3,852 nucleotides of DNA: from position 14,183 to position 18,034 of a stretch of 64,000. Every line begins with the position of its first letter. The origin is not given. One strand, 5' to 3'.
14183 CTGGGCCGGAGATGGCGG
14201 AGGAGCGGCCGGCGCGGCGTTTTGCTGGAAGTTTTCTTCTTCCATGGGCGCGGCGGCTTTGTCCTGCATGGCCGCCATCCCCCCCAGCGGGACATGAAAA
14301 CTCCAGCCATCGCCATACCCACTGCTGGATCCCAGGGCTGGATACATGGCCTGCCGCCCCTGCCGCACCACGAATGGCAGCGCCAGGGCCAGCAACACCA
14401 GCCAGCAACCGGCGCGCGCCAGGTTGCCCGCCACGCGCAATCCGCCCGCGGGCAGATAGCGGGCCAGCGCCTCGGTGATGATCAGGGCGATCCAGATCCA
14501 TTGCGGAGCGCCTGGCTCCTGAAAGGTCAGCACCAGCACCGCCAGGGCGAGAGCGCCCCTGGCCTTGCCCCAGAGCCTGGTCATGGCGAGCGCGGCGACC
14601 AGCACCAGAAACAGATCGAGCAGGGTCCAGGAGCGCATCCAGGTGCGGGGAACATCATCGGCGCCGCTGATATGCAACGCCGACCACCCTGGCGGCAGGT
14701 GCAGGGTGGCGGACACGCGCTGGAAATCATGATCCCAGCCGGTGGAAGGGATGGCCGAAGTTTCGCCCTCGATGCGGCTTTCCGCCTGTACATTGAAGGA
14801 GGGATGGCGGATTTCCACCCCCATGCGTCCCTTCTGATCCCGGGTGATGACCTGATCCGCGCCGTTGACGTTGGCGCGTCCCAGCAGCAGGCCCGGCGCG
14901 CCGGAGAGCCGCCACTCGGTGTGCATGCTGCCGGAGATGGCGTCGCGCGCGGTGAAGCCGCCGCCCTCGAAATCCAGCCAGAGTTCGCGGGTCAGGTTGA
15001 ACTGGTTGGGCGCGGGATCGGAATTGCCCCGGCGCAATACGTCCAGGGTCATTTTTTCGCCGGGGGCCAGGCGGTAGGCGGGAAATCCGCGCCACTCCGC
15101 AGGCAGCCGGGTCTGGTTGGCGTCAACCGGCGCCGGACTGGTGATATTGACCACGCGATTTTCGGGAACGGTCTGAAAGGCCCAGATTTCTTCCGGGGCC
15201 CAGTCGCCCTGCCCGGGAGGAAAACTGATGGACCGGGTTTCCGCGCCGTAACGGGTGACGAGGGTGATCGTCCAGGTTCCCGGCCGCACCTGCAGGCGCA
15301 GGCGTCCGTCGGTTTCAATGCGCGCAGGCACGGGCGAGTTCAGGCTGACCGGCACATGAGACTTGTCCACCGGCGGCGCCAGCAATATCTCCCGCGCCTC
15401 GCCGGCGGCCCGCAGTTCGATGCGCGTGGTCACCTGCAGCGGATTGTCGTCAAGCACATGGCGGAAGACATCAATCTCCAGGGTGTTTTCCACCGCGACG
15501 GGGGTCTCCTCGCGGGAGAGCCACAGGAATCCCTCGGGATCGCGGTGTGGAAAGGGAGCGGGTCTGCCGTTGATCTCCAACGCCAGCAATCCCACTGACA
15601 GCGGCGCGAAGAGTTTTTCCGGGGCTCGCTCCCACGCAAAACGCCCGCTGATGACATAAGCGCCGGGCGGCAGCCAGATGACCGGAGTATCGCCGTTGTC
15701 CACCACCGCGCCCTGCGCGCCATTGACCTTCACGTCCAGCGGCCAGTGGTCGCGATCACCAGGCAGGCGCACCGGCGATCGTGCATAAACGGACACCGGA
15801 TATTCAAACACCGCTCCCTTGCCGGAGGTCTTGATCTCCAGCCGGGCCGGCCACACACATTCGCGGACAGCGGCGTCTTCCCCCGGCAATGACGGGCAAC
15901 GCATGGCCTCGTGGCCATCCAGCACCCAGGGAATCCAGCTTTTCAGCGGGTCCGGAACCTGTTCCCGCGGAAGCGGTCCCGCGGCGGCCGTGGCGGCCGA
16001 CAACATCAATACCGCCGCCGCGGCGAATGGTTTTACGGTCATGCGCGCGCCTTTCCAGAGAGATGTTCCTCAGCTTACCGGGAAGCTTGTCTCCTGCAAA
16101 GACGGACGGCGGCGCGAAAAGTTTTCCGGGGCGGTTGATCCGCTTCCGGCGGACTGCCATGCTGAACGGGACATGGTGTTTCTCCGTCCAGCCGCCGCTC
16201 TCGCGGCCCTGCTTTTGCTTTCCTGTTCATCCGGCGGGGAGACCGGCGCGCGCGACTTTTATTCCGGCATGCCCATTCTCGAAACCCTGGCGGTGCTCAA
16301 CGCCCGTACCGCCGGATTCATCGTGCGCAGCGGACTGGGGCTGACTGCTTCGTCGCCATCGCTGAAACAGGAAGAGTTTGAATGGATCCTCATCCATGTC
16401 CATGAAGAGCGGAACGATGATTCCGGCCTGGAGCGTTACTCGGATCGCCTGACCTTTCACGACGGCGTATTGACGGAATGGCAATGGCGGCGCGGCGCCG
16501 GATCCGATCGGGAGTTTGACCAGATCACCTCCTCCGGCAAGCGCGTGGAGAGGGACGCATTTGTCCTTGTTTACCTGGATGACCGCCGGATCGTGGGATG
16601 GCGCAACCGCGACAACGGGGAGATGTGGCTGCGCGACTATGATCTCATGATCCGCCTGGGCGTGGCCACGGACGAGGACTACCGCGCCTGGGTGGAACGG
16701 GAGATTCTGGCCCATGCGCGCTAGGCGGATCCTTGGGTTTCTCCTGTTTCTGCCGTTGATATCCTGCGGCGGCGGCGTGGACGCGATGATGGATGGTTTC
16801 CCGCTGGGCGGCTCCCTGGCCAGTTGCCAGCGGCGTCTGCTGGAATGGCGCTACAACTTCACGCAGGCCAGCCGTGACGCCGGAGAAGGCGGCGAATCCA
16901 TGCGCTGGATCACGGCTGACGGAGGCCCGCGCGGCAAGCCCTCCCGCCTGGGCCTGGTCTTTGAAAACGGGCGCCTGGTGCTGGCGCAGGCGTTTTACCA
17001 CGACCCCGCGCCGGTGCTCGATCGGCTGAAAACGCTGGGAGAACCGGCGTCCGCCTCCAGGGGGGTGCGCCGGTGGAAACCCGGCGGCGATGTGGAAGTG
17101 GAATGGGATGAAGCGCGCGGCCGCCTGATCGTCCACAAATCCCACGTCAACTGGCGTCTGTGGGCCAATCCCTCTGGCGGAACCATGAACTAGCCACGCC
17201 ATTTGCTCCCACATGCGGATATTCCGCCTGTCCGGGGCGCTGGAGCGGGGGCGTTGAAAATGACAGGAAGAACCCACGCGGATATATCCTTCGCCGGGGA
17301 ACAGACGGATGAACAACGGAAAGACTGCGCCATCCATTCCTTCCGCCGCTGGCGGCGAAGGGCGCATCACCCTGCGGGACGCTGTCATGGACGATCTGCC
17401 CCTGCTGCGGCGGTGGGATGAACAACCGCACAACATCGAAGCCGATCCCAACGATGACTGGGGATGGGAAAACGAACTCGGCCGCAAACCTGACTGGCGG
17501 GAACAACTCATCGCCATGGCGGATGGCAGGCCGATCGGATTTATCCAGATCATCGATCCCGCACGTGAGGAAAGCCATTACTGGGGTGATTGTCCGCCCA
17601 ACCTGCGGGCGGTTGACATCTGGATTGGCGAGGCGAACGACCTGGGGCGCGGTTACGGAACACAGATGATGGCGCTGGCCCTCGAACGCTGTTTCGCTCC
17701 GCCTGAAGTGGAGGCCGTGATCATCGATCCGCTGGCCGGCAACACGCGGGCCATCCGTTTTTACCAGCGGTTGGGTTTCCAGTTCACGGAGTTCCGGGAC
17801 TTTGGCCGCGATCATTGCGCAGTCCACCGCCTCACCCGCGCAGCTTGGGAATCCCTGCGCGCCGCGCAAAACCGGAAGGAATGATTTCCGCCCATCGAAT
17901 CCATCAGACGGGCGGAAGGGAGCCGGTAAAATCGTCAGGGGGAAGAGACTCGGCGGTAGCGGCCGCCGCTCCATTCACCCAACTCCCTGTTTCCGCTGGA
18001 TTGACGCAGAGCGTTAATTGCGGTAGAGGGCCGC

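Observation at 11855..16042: Giant duplicated membrane protein: two tandem [anchor - large extracytoplasmic domain - 4-TM bundle] modules plus polyproline tail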

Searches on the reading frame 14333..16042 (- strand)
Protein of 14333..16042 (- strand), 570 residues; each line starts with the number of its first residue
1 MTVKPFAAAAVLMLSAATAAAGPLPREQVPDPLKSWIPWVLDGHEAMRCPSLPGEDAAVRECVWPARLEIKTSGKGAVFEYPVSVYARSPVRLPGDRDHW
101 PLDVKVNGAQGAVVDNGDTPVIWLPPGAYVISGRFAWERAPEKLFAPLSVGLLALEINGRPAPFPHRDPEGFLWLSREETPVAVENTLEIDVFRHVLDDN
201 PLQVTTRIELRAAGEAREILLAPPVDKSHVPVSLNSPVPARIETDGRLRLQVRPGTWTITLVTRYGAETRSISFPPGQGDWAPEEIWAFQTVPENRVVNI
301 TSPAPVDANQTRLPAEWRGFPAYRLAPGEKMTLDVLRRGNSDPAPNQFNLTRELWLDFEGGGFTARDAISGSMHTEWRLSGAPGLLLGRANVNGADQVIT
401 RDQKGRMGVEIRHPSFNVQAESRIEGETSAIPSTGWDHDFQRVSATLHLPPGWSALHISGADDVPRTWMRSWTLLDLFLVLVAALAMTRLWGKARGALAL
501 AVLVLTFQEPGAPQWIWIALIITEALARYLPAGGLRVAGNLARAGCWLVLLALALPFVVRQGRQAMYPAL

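Call 33: predict_structure(alignment_id=A3)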
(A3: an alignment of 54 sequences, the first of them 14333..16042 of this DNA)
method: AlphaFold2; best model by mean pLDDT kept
length: 570 residues; sequences in the alignment: 54
mean_pLDDT: 85.0   pTM: 0.46
mean pLDDT of the five models: 85.0, 84.5, 83.7, 83.4, 81.3
residues with pLDDT >= 90: 268; 70-90: 240; 50-70: 48; < 50: 14
segments of 3 or more residues with pLDDT < 50: 1-3, 178-183
pLDDT, mean of each block of 10 residues (from residue 1): 57 58 61 73 73 62 91 93 94 94 97 93 96 93 90 86 81 69 68 90 92 89 82 91 89 92 85 75 89 80 89 94 90 75 74 89 93 81 91 90 90 86 84 84 89 82 80 93 94 94 89 89 92 92 94 91 71
secondary structure, 60 per line:
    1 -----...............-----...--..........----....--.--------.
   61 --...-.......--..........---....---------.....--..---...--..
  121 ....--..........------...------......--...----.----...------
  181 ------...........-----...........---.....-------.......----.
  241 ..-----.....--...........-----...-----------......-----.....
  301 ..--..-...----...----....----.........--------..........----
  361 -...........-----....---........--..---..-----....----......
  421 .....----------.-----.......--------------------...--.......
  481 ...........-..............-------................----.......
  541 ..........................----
elements in order: H6-20 H31-40 H45-48 E63-65 E67-73 E76-85 E89-92 E102-106 E114-116 E119-124 E127-136 E143-145 E152-157 E160-162 E172-174 E187-197 E203-213 E217-221 E229-235 E240-242 E248-252 E255-265 E271-273 E285-290 E296-302 E322-325 E330-338 E347-356 E362-372 E378-381 E385-392 E407-410 E415-425 E442-448 H474-491 H493-506 H514-529 H534-566

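Call 41: fold_search(model_id=the predicted structure, library=pdb)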
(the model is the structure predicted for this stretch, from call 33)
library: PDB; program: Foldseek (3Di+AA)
matches with E <= 10: 1541; with E <= 0.001: 12
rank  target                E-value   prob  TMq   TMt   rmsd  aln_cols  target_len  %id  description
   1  6ezn_A                5.0e-06  1.00  0.20  0.25  15.1       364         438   11  Cryo-EM structure of the yeast oligosaccharyltransferase (OST) complex (released 2018-01-17)
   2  8agb_E                2.9e-05  1.00  0.19  0.23  14.8       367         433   11  Structure of yeast oligosaccharylransferase complex with lipid-linked oligosaccharide bound (released 2022-12-07)
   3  4qhp                  3.2e-05  0.89  0.14  0.10  30.0       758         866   12  Crystal structure of Aminopeptidase N in complex with the phosphinic dipeptide analogue LL-(R,S)-hPheP[CH2]Phe(4-CH2NH2) (released 2014-09-24)
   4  4pw4                  3.8e-05  0.89  0.14  0.10  31.8       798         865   10  Crystal structure of Aminopeptidase N in complex with phosphonic acid analogue of homophenylalanine L-(R)-hPheP (released 2014-06-25)
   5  7oci_A                5.9e-05  1.00  0.19  0.24  15.6       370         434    9  Cryo-EM structure of yeast Ost6p containing oligosaccharyltransferase complex (released 2022-02-16)
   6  2gtq                  8.2e-05  0.77  0.14  0.10  31.0       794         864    9  Crystal structure of aminopeptidase N from human pathogen Neisseria meningitidis (released 2006-05-30)
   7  4p8q_B                2.0e-04  0.99  0.12  0.09  16.4       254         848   10  Crystal Structure of Human Insulin Regulated Aminopeptidase with Alanine in Active Site (released 2014-12-03)
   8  3se6_B                4.3e-04  0.97  0.12  0.08  16.8       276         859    9  Crystal structure of the human Endoplasmic Reticulum Aminopeptidase 2 (released 2011-12-21)
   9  4pj6_B                5.0e-04  0.98  0.12  0.08  16.7       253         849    9  Crystal Structure of Human Insulin Regulated Aminopeptidase with Lysine in Active Site (released 2014-12-03)
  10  8cgw_B                5.6e-04  0.99  0.13  0.09  16.3       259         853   10  Insulin-regulated aminopeptidase (IRAP) in complex with an allosteric benzopyran-based inhibitor (released 2024-01-31)
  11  6t6r                  6.6e-04  0.93  0.12  0.08  17.6       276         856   10  Human endoplasmic reticulum aminopeptidase 1 (ERAP1) in complex with (4aR,5S,6R,8S,8aR)-5-(2-(Furan-3-yl)ethyl)-8-hydrox (released 2020-03-18)
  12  4e36_B                9.2e-04  0.90  0.12  0.08  16.6       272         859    8  Crystal structure of the human Endoplasmic Reticulum Aminopeptidase 2 variant N392K (released 2012-08-29)
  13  3se6_A                1.1e-03  0.93  0.12  0.08  16.9       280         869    9  Crystal structure of the human Endoplasmic Reticulum Aminopeptidase 2 (released 2011-12-21)
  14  7nup_C                1.1e-03  0.90  0.12  0.08  16.2       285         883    9  Endoplasmic reticulum aminopeptidase 2 complexed with a mixed hydroxamic and sulfonyl ligand (released 2022-06-22)
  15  7zyf_A                1.1e-03  0.94  0.11  0.08  16.7       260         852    9  Insulin regulated aminopeptidase (IRAP) in complex with a nanomolar alpha hydroxy beta amino acid based inhibitor. (released 2022-07-20)
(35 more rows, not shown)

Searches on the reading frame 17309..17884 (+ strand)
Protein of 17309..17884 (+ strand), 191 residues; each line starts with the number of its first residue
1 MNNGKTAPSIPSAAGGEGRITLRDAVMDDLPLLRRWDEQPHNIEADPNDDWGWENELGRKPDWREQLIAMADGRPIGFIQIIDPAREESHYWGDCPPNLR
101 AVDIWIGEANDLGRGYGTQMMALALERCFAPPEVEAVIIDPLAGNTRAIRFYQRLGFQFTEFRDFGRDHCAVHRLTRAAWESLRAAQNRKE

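Call 12: search_protein_families(library=pfam, proteins=[window:17309-17884:+], max_evalue=0.01)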
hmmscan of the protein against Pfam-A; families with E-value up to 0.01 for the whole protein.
window:17309-17884:+ (191 aa): 5 families
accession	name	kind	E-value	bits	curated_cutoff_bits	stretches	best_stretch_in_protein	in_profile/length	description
PF13523.12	Acetyltransf_8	-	2.4e-25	89.3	27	1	27-164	3-144/145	Acetyltransferase (GNAT) domain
PF13302.13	Acetyltransf_3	-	4e-11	44.2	25.4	1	19-158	1-138/138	Acetyltransferase (GNAT) domain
PF00583.31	Acetyltransf_1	-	4.1e-11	43.6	20.7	1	46-157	19-116/116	Acetyltransferase (GNAT) family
PF13508.13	Acetyltransf_7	-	1.4e-06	29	27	1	67-158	6-83/84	Acetyltransferase (GNAT) domain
PF08445.16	FR47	-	0.0068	16.8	22.1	0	113-160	35-80/86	FR47-like protein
